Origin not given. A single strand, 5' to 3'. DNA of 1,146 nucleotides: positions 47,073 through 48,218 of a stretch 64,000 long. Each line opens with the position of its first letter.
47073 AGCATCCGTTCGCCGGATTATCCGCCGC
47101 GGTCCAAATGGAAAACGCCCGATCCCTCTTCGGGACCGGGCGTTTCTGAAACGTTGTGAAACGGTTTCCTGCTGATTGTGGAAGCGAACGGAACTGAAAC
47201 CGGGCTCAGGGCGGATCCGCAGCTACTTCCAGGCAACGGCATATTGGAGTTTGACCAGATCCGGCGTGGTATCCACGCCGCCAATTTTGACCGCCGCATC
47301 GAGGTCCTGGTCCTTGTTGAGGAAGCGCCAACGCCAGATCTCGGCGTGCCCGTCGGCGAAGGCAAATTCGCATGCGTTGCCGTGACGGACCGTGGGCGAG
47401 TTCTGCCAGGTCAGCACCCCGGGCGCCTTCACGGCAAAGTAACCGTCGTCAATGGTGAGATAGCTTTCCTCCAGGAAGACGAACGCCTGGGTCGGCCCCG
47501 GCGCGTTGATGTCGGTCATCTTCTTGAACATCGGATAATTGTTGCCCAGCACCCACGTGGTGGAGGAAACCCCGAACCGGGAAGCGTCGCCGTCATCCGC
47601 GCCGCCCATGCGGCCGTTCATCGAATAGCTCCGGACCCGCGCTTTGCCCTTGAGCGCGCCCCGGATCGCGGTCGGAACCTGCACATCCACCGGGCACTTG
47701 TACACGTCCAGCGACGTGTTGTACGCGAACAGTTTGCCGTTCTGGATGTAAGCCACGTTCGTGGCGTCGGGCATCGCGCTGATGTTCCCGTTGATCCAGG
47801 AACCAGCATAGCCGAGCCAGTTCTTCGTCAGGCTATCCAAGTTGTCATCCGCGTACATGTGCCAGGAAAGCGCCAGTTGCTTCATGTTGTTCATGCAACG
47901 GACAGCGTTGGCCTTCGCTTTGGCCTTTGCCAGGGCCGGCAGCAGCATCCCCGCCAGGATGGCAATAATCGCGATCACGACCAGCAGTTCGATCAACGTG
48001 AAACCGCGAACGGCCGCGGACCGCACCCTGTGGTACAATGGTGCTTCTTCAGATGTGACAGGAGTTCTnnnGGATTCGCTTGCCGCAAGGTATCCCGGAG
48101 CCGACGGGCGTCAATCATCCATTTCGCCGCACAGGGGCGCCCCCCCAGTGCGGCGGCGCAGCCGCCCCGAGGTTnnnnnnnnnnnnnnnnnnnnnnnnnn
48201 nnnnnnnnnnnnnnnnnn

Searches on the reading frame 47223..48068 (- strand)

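Call 15: search_protein_families(library=pfam, proteins=[window:47223-48068:-], max_evalue=1)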
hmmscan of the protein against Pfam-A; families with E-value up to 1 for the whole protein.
window:47223-48068:- (281 aa): 3 families
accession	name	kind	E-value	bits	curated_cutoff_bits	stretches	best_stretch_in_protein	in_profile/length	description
PF07963.17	N_methyl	-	1.8e-07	30.9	21.2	1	20-43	4-27/27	Prokaryotic N-terminal methylation motif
PF07596.16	SBP_bac_10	-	7.3e-05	23.4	23.3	1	49-75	3-29/268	Protein of unknown function (DUF1559)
PF19715.4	DUF6210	-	0.23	12.4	25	0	201-224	87-115/116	Family of unknown function (DUF6210)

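Call 61: search_protein_families(library=ncbifam, proteins=[window:47223-48068:-], max_evalue=0.01)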
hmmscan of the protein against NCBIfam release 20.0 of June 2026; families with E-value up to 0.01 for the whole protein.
window:47223-48068:- (281 aa): 13 families
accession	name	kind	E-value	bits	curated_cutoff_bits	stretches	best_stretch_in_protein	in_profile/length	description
TIGR01710.1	typeII_sec_gspG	equivalog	3e-09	37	88.85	1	21-78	1-58/134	type II secretion system major pseudopilin GspG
NF041775.1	typeIV_PilA_Myxo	equivalog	2.8e-08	34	400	1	20-88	10-79/214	type IV pilin protein PilA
TIGR01708.2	typeII_sec_gspH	equivalog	5.6e-08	33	80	1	21-58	2-43/169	type II secretion system minor pseudopilin GspH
TIGR02532.1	IV_pilin_GFxxxE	domain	2.3e-07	30.4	16.3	1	21-42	2-23/24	prepilin-type N-terminal cleavage/methylation domain-containing protein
NF007862.0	PRK10574.1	equivalog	3e-07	30.6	138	1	20-55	4-39/145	prepilin peptidase-dependent pilin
NF040999.1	pilin_ComGC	equivalog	5.8e-07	29.6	75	1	21-68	2-49/84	competence type IV pilus major pilin ComGC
NF041013.1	T4P_ComGE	equivalog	1.8e-06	28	49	1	20-54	3-37/83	competence type IV pilus minor pilin ComGE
TIGR02596.1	TIGR02596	subfamily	0.00048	20.3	70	1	23-60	1-42/196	Verru_Chthon cassette protein D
TIGR01707.1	gspI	equivalog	0.00058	20.3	44.35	1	22-66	1-41/101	type II secretion system minor pseudopilin GspI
NF040982.1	ComGD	equivalog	0.002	18.5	70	1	21-67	2-48/139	competence type IV pilus minor pilin ComGD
NF007800.0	PRK10506.1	equivalog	0.0036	17.1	158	1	20-40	8-28/163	prepilin peptidase-dependent protein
TIGR01711.1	gspJ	equivalog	0.0056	16.5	64.85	1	21-39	1-19/192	type II secretion system minor pseudopilin GspJ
NF041002.1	pilin_ComGF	equivalog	0.0069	16.6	80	1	21-72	2-48/139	competence type IV pilus minor pilin ComGF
